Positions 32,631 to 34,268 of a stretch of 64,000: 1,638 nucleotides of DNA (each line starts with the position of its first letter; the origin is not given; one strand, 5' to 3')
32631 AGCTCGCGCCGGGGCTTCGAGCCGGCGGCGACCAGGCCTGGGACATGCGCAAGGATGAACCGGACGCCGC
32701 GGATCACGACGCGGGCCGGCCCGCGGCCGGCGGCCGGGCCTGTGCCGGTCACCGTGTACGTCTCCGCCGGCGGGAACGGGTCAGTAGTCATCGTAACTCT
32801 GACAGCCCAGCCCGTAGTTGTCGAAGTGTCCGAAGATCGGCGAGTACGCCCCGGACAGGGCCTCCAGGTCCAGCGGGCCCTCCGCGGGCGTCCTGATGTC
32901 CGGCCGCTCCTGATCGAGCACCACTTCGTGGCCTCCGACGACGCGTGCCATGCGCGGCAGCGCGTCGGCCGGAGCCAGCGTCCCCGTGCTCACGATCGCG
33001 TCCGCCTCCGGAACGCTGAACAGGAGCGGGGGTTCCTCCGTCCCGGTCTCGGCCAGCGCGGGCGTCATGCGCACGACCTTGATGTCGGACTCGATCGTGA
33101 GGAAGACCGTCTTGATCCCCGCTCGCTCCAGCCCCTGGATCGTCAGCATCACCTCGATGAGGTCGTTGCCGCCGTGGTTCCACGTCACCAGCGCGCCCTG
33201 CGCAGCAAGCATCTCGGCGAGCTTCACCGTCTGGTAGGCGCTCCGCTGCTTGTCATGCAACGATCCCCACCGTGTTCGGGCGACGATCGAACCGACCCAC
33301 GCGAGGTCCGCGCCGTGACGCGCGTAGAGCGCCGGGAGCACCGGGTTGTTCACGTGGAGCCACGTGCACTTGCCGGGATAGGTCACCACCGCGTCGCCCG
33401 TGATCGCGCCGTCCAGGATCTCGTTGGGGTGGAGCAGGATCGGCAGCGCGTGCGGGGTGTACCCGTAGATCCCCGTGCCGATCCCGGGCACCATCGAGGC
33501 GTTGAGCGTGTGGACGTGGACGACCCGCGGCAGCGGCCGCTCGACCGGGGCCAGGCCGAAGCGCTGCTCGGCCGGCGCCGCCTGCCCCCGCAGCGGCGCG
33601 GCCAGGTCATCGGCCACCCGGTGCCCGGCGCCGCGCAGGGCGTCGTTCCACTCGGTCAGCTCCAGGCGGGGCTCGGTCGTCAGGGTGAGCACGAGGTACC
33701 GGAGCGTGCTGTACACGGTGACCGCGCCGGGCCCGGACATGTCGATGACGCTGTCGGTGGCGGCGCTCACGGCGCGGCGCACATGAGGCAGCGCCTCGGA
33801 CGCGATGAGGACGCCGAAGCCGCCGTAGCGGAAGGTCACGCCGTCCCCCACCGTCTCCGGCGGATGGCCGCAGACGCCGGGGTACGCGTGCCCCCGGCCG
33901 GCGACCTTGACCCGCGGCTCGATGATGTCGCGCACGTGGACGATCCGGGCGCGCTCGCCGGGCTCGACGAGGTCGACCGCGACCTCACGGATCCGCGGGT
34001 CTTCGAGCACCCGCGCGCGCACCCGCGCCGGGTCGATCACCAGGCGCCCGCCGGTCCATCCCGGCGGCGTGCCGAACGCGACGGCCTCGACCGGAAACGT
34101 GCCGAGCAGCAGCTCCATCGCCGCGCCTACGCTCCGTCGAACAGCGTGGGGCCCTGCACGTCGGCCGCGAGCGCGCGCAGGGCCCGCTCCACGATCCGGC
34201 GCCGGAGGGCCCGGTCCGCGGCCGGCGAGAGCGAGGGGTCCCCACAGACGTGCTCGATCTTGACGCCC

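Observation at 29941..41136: LacI-controlled operon that splices cyclitol/sugar-type enzymes onto a complete glycine-reductase-like selenoprotein set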

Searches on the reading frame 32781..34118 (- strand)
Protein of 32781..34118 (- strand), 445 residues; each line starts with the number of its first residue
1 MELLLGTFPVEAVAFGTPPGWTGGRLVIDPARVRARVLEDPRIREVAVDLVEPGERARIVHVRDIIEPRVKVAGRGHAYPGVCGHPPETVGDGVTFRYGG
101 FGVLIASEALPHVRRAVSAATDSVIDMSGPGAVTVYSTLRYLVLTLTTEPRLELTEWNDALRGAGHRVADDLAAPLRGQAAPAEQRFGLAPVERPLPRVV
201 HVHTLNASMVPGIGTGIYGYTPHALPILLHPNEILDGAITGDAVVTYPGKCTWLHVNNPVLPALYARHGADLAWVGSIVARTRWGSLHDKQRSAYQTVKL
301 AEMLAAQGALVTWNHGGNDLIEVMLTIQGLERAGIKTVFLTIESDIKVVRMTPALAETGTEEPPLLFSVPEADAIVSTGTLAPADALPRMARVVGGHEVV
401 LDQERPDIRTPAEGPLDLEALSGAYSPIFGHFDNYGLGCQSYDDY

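Call 8: search_protein_families(library=pfam, proteins=[window:32781-34118:-], max_evalue=0.01)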
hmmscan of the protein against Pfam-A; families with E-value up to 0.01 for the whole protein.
window:32781-34118:- (445 aa): 1 family
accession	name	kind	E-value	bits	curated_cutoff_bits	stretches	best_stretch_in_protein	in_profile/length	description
PF09338.16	Gly_reductase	-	5e-75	253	22.2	1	1-399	1-386/426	Glycine/sarcosine/betaine reductase component B subunits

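Call 9: search_protein_families(library=ncbifam, proteins=[window:32781-34118:-], max_evalue=0.001)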
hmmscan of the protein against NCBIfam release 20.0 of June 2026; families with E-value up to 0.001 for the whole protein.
window:32781-34118:- (445 aa): 2 families
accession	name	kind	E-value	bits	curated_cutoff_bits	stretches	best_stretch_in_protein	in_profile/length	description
NF040793.1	sarcosine_GrdG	exception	1.1e-48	166.2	780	1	1-400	1-387/428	sarcosine reductase complex component B subunit alpha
NF053623.1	fluoroAc_FarE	equivalog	7.2e-15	54.7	675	1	42-338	43-331/419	fluoroacetate reductase subunit FarE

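Call 10: find_encoding_contigs(protein=window:32781-34118:-, flank=10000, max_places=6)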
Protein window:32781-34118:- (445 aa): 12 contigs read that carry it; 6 places shown.
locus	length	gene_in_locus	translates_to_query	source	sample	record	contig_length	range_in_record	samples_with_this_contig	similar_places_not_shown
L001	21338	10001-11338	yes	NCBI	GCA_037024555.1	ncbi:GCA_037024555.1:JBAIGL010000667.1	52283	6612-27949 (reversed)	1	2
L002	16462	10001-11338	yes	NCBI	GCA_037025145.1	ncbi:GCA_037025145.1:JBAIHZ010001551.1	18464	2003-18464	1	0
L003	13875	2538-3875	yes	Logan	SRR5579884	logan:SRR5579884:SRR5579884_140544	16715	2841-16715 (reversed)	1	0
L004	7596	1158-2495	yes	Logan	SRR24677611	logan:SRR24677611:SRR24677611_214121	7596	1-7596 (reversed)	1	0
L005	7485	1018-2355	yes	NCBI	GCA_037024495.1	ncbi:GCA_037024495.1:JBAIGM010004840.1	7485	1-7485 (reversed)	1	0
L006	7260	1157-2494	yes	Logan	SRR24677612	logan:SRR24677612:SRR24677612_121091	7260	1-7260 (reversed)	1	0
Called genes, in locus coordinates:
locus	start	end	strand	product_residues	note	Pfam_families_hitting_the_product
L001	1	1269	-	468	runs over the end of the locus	PF00890:FAD_binding_2 (faint), PF12831:FAD_oxidored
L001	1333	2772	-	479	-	PF01946:Thi4 (faint), PF00890:FAD_binding_2 (faint), PF12831:FAD_oxidored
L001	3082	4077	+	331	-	PF00356:LacI, PF00532:Peripla_BP_1, PF13407:Peripla_BP_4, PF13458:Peripla_BP_6 (weak), PF13377:Peripla_BP_3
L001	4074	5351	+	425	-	PF00155:Aminotran_1_2, PF01041:DegT_DnrJ_EryC1, PF01053:Cys_Met_Meta_PP (weak), PF01212:Beta_elim_lyase (faint)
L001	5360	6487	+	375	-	PF01408:GFO_IDH_MocA, PF03447:NAD_binding_3 (weak), PF22725:GFO_IDH_MocA_C3, PF02894:GFO_IDH_MocA_C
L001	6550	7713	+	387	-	PF08240:ADH_N, PF16912:Glu_dehyd_C, PF00107:ADH_zinc_N, PF13602:ADH_zinc_N_2 (weak)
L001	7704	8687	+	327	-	PF01408:GFO_IDH_MocA, PF22725:GFO_IDH_MocA_C3, PF02894:GFO_IDH_MocA_C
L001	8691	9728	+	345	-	PF07355:GRDB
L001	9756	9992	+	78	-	-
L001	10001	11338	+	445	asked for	PF09338:Gly_reductase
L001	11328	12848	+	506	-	PF08545:ACP_syn_III (faint), PF19364:DUF5940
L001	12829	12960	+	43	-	PF04723:GRDA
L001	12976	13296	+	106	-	PF04723:GRDA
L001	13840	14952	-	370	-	PF00459:Inositol_P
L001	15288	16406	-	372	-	PF02746:MR_MLE_N, PF13378:MR_MLE_C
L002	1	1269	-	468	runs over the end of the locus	PF00890:FAD_binding_2 (faint), PF12831:FAD_oxidored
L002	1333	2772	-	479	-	PF01946:Thi4 (faint), PF00890:FAD_binding_2 (faint), PF12831:FAD_oxidored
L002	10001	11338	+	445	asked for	PF09338:Gly_reductase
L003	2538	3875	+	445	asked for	PF09338:Gly_reductase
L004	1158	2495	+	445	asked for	PF09338:Gly_reductase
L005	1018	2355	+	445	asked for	PF09338:Gly_reductase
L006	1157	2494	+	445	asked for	PF09338:Gly_reductase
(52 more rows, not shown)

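Call 14: find_homologous_proteins(query=window:32781-34118:-, max_evalue=1e-10)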
Query window:32781-34118:- (445 aa): 822 proteins with E <= 1e-10 among 8000 candidates; the best 120 are listed.
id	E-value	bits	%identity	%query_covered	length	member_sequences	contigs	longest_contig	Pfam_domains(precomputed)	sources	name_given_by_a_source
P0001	2.6e-297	1004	100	100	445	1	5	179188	PF09338.17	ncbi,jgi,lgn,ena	-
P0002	1.8e-264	896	90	100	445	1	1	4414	PF09338.17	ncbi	-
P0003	1.8e-264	896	89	100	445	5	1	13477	PF09338.17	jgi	-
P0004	1.8e-256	870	86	100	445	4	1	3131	PF09338.17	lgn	-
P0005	4.4e-249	845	84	100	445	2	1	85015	PF09338.17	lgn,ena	-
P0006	3.9e-247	839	82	100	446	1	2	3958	PF09338.17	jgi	jgi:glycine reductase complex component B subunit alpha and beta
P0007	1.0e-242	824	82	100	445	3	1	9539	PF09338.17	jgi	jgi:glycine reductase complex component B subunit alpha and beta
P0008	1.3e-242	824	82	100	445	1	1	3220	PF09338.17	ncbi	-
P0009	1.2e-241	821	81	100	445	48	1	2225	PF09338.17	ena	-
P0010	7.4e-241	818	80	100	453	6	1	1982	PF09338.17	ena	-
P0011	2.3e-240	817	81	100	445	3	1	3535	PF09338.17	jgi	jgi:glycine reductase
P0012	3.5e-240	816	80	100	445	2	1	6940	PF09338.17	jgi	jgi:glycine reductase complex component B subunit alpha and beta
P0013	1.5e-239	814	81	100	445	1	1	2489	PF09338.17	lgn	-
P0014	1.6e-239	814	81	100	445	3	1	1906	PF09338.17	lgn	-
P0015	1.8e-239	814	82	100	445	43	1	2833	PF09338.17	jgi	jgi:glycine reductase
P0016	3.9e-239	813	80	100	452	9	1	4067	PF09338.17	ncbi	-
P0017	2.0e-238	810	79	100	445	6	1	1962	PF09338.17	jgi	jgi:glycine reductase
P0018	2.5e-238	810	81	100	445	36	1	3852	PF09338.17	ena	-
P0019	4.2e-238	809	80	100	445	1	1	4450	PF09338.17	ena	-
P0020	4.2e-238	809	81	100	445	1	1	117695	PF09338.17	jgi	jgi:sarcosine reductase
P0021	6.0e-238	809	80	100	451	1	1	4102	PF09338.17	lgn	-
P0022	7.3e-238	808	80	100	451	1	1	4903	PF09338.17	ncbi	-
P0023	9.8e-237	805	81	100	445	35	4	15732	PF09338.17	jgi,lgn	jgi:glycine reductase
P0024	2.0e-236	804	81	100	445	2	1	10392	PF09338.17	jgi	jgi:glycine reductase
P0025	2.3e-236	803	81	100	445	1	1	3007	PF09338.17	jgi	jgi:glycine reductase complex component B subunit alpha and beta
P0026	3.4e-236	803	79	100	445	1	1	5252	PF09338.17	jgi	jgi:sarcosine reductase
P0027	4.2e-236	803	80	100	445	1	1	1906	PF09338.17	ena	-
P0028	6.0e-236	802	80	100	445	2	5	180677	PF09338.17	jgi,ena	jgi:glycine reductase complex component B subunit alpha and beta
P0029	7.3e-236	802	80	100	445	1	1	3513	PF09338.17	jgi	jgi:glycine reductase complex component B subunit alpha and beta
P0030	8.9e-236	801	80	100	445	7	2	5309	PF09338.17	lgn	-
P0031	9.7e-236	801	80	100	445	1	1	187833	PF09338.17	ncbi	-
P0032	1.0e-235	801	80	100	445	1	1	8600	PF09338.17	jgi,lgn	jgi:glycine reductase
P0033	1.1e-235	801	79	100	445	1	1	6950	PF09338.17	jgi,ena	-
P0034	1.3e-235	801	80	100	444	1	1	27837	PF09338.17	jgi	jgi:glycine reductase complex component B subunit alpha and beta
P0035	2.0e-235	800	81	100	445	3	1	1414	PF09338.17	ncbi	-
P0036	2.6e-235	800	79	100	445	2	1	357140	PF09338.17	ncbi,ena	-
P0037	5.3e-235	799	80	100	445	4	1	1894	PF09338.17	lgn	-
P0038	6.4e-235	799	79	100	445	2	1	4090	PF09338.17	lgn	-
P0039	7.3e-235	798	79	100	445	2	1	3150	PF09338.17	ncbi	-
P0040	1.1e-234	798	80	100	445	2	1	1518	PF09338.17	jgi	-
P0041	1.3e-234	798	80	100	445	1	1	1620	PF09338.17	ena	-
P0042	2.3e-234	797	80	100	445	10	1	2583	PF09338.17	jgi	-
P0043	2.4e-234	797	80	100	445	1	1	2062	PF09338.17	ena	-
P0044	4.7e-234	796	79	100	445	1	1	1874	PF09338.17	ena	-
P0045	7.2e-234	795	79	100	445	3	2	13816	PF09338.17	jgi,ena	jgi:glycine reductase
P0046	1.6e-233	794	80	100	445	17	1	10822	PF09338.17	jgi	jgi:glycine reductase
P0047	1.7e-233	794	80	100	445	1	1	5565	PF09338.17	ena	-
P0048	2.0e-233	794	79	100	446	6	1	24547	PF09338.17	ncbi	-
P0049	3.1e-233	793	80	100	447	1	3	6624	PF09338.17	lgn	-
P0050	3.4e-233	793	78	100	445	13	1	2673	PF09338.17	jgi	-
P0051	4.8e-233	792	80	100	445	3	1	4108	PF09338.17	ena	-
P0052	4.9e-233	792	80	100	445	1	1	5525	PF09338.17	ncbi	-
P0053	4.9e-233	792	79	100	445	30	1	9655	PF09338.17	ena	-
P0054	6.2e-233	792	78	100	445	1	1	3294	PF09338.17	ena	-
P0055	1.4e-232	791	78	100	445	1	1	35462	PF09338.17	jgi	jgi:glycine reductase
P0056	1.4e-232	791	79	100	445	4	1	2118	PF09338.17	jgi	jgi:sarcosine reductase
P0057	1.5e-232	791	79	100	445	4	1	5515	PF09338.17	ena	-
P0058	2.0e-232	790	80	100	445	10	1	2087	PF09338.17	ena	-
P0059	2.3e-232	790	80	100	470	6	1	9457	PF09338.17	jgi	jgi:glycine reductase complex component B subunit alpha and beta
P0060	2.9e-232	790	78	100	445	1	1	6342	PF09338.17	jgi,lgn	jgi:glycine reductase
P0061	3.1e-232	790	80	100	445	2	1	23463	PF09338.17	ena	-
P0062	4.0e-232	789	78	100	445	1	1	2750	PF09338.17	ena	-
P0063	8.0e-232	788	79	100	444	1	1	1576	PF09338.17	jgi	jgi:glycine reductase complex component B subunit alpha and beta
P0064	8.0e-232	788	79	100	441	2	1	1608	PF09338.17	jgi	jgi:glycine reductase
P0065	8.3e-232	788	78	100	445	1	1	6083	PF09338.17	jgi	jgi:sarcosine reductase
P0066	1.0e-231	788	78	100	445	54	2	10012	PF09338.17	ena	-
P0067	2.2e-231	787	78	100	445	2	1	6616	PF09338.17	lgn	-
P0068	4.4e-231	786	77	100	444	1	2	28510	PF09338.17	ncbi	-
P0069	4.9e-231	786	79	100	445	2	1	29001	PF09338.17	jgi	jgi:sarcosine reductase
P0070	8.8e-231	785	79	100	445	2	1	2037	PF09338.17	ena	-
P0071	2.0e-230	784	78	100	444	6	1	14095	PF09338.17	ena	-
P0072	4.3e-230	783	77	100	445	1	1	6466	PF09338.17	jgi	jgi:sarcosine reductase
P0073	4.9e-230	783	82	94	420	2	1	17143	PF09338.17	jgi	-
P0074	7.2e-230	782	77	100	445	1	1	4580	PF09338.17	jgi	jgi:sarcosine reductase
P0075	1.0e-229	782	78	100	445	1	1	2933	PF09338.17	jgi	jgi:glycine reductase complex component B subunit alpha and beta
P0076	1.1e-229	781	79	100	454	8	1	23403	PF09338.17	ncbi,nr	ncbi:MAG TPA: glycine/sarcosine/betaine reductase component B subunit [Methylomirabilota bacterium]|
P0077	1.8e-229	781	77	100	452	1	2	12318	PF09338.17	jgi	jgi:glycine reductase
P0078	2.5e-229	780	79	100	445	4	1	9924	PF09338.17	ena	-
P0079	3.3e-229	780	78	100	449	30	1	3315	PF09338.17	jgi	jgi:glycine reductase complex component B subunit alpha and beta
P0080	6.0e-229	779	77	100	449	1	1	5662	PF09338.17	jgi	jgi:glycine reductase complex component B subunit alpha and beta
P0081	6.3e-229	779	76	100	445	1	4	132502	PF09338.17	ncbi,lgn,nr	ncbi:MAG: glycine/sarcosine/betaine reductase component B subunit [Armatimonadota bacterium]|nr:glyc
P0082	5.5e-228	776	79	100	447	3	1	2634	PF09338.17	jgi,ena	-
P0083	2.0e-227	774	78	100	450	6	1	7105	PF09338.17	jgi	-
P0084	2.2e-227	774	78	100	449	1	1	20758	PF09338.17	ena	-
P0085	5.0e-227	773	78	100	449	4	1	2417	PF09338.17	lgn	-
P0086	9.8e-227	772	76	100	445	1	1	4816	PF09338.17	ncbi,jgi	jgi:glycine reductase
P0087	1.1e-226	772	76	100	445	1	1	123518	PF09338.17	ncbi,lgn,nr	ncbi:MAG: glycine/sarcosine/betaine reductase component B subunit [Armatimonadota bacterium]|nr:glyc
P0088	1.1e-226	772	77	100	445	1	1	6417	PF09338.17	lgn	-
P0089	9.1e-226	768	77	100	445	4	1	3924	PF09338.17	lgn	-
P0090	1.3e-225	768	77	100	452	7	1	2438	PF09338.17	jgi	jgi:glycine reductase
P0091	4.4e-225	766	76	100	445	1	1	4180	PF09338.17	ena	-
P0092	5.8e-225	766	76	100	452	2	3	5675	PF09338.17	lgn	-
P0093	3.1e-224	763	76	100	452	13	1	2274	PF09338.17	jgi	jgi:glycine reductase complex component B subunit alpha and beta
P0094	4.0e-224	763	76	100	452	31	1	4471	PF09338.17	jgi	-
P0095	6.0e-223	759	76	100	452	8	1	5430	PF09338.17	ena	-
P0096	1.0e-222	758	77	100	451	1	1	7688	PF09338.17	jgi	jgi:glycine reductase complex component B subunit alpha and beta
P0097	1.4e-222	758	75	100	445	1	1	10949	PF09338.17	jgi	jgi:sarcosine reductase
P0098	3.1e-222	757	75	100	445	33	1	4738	PF09338.17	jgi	-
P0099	1.4e-220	751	76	100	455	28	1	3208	PF09338.17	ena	-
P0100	8.4e-219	746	75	100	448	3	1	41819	PF09338.17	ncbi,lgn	-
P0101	6.8e-213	726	81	89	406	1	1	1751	PF09338.17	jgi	jgi:glycine reductase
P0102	1.6e-211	722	73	100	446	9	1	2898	PF09338.17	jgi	jgi:glycine reductase complex component B subunit alpha and beta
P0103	6.6e-210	716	72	100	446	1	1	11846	PF09338.17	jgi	jgi:sarcosine reductase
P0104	1.4e-209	715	72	100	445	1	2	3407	PF09338.17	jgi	jgi:hypothetical protein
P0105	4.2e-209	714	72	100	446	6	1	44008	PF09338.17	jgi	jgi:Glycine/sarcosine/betaine reductase component B subunits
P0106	9.9e-208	709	71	100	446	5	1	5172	PF09338.17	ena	-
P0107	3.3e-206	704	71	100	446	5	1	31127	PF09338.17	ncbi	-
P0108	6.2e-206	703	71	100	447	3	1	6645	PF09338.17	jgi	jgi:sarcosine reductase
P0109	7.0e-206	703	70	100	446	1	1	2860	PF09338.17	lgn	-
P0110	1.3e-205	702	70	100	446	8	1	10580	PF09338.17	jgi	jgi:glycine reductase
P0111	3.2e-205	701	71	100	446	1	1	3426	PF09338.17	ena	-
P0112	1.6e-203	695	71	100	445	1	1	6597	PF09338.17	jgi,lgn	jgi:sarcosine reductase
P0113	3.9e-203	694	69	100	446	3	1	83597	PF09338.17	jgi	jgi:glycine reductase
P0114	1.7e-201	688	83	82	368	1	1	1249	PF09338.17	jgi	-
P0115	3.6e-201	687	81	84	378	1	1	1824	PF09338.17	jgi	jgi:glycine reductase complex component B subunit alpha and beta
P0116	3.4e-199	681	69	100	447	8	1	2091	PF09338.17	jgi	jgi:glycine reductase complex component B subunit alpha and beta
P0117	3.3e-197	674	75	92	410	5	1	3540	PF09338.17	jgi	jgi:glycine reductase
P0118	9.9e-194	663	68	100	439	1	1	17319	PF09338.17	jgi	jgi:glycine reductase complex component B subunit alpha and beta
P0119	2.7e-177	609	83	74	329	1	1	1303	PF09338.17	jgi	jgi:glycine reductase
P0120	6.5e-175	601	78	78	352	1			PF09338.17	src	-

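Call 16: search_solved_structures(query=A1, max_evalue=1, show_alignments=2)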
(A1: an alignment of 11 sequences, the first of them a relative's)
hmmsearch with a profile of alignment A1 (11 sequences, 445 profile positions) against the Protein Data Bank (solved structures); distinct sequences matched with E-value up to 1: 0.

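Call 18: find_related_loci(query=A1, collection=genome_contigs, flank=10000)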
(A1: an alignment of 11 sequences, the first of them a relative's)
Query A1 (445 aa) in genome_contigs; peptide patterns used: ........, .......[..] (x = any residue, [..] = any of these).
49 stretches matched a pattern; 21 encode a relative of the query (tblastn E <= 1e-3); 21 distinct loci.
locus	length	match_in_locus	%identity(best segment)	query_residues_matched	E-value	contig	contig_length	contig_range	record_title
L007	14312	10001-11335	80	1-445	0e+0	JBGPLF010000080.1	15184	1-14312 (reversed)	MAG: bacterium isolate OBJ_0618_7090110_269 k141_5346742_length_15184_cov_34.0000, whole genome shotgun sequence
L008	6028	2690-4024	81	1-445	0e+0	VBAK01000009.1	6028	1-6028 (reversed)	MAG: Bacillati bacterium ANGP1 isolate NP_3 14_0903_12_20cm_scaffold_9804, whole genome shotgun sequence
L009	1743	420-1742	81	1-441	0e+0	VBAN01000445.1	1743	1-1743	MAG: Bacillati bacterium ANGP1 isolate NP_6 14_0903_13_30cm_scaffold_9917571, whole genome shotgun sequence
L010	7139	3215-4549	80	1-445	0e+0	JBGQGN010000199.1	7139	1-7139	MAG: Candidatus Methylomirabilia bacterium isolate OBJ2_061818_090_27 k141_2444723_length_7139_cov_11.7186, whole genome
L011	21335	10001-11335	79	1-445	0e+0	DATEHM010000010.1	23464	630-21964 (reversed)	MAG TPA_asm: bacterium isolate SMAG_U8811 k141_1117079, whole genome shotgun sequence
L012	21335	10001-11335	80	1-445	0e+0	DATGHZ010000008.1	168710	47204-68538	MAG TPA_asm: bacterium isolate SMAG_U9794 k141_1842670, whole genome shotgun sequence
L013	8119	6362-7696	78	1-445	0e+0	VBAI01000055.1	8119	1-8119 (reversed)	MAG: Bacillati bacterium ANGP1 isolate NP_1 14_1009_12_40cm_scaffold_15571, whole genome shotgun sequence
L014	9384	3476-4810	78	1-445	0e+0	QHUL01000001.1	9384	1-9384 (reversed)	MAG: Gemmatimonadetes bacterium isolate AG29 14_1009_02_40cm_scaffold_5051_curated, whole genome shotgun sequence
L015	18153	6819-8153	78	1-445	0e+0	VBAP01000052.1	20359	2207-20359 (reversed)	MAG: Bacillati bacterium ANGP1 isolate NP_8 14_1009_16_40cm_scaffold_12008, whole genome shotgun sequence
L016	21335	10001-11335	76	1-445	0e+0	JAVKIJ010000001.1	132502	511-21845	MAG: Candidatus Fervidifonticultor quintus isolate JZ-2_201803_bins_44 JZ-2_201803_bins_44_scaffold_1, whole genome shot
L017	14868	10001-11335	79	1-445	0e+0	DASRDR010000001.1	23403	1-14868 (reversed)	MAG TPA_asm: Candidatus Methylomirabilota bacterium isolate SMAG_U9985 k141_1318961, whole genome shotgun sequence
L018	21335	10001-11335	76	1-445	0e+0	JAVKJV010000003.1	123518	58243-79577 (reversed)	MAG: Candidatus Fervidifonticultor quartus isolate JZ-4_201709_bins_106 JZ-4_201709_bins_106_scaffold_3, whole genome sh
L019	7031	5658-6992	78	1-445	0e+0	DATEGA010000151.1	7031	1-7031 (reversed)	MAG TPA_asm: bacterium isolate SMAG_U8773 k141_84203, whole genome shotgun sequence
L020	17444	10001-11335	78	1-445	0e+0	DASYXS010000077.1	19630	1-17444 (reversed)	MAG TPA_asm: bacterium isolate SMAG_U6314 k141_23477, whole genome shotgun sequence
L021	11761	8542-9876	75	1-445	0e+0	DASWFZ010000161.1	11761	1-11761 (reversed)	MAG TPA_asm: bacterium isolate SMAG_U2802 k141_1704166, whole genome shotgun sequence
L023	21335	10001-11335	75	1-445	0e+0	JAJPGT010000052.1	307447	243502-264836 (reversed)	MAG: Proteobacteria bacterium isolate Centralia_MAG_106 k107_21362504, whole genome shotgun sequence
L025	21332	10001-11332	69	1-445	0e+0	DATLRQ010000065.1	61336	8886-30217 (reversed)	MAG TPA_asm: Candidatus Micrarchaeaceae archaeon isolate SMAG_U13908 k141_668022, whole genome shotgun sequence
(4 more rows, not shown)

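Call 26: search_dna_similar(query=window:32781-34118:-, collection=plasmids, mode=protein, max_evalue=0.00001, max_rows=20)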
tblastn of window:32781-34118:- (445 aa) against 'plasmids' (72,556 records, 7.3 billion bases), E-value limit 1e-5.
Records with a match: 6; places in all: 8; records where one place covers at least 80% of the query: 6.
Best place of each record, by identity: <60% 6.
By first word of the organism name: Enterococcus 3; Photobacterium 1; Acetoanaerobium 1; Peptoclostridium 1.
By predicted mobility (MOB-suite, as given by PLSDB): non-mobilizable 6.
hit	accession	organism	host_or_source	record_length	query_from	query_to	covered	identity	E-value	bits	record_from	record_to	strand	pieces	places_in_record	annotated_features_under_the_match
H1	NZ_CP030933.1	Enterococcus gilvus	cow,milk,milk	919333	1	400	90%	33.5%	2e-40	161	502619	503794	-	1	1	glycine/sarcosine/betaine reductase component B subunit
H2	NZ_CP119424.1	Photobacterium sp. DA100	-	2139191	1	431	97%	30.4%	3e-36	149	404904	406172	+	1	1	none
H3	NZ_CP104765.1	Enterococcus raffinosus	Homo sapiens,urine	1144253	1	400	90%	32.0%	5e-38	154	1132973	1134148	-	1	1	record has no annotation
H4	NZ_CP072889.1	Enterococcus raffinosus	stream/river surface water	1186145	1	400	90%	32.0%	5e-38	154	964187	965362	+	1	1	record has no annotation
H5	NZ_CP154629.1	Acetoanaerobium noterae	cell culture,Sludge of a digestion ...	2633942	1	398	89%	31.7%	4e-36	149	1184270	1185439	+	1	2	none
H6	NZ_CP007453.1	Peptoclostridium acidaminophilum DSM 3953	black mud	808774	1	395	89%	31.1%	2e-37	152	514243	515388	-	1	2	grdG: sarcosine reductase complex component B subunit alpha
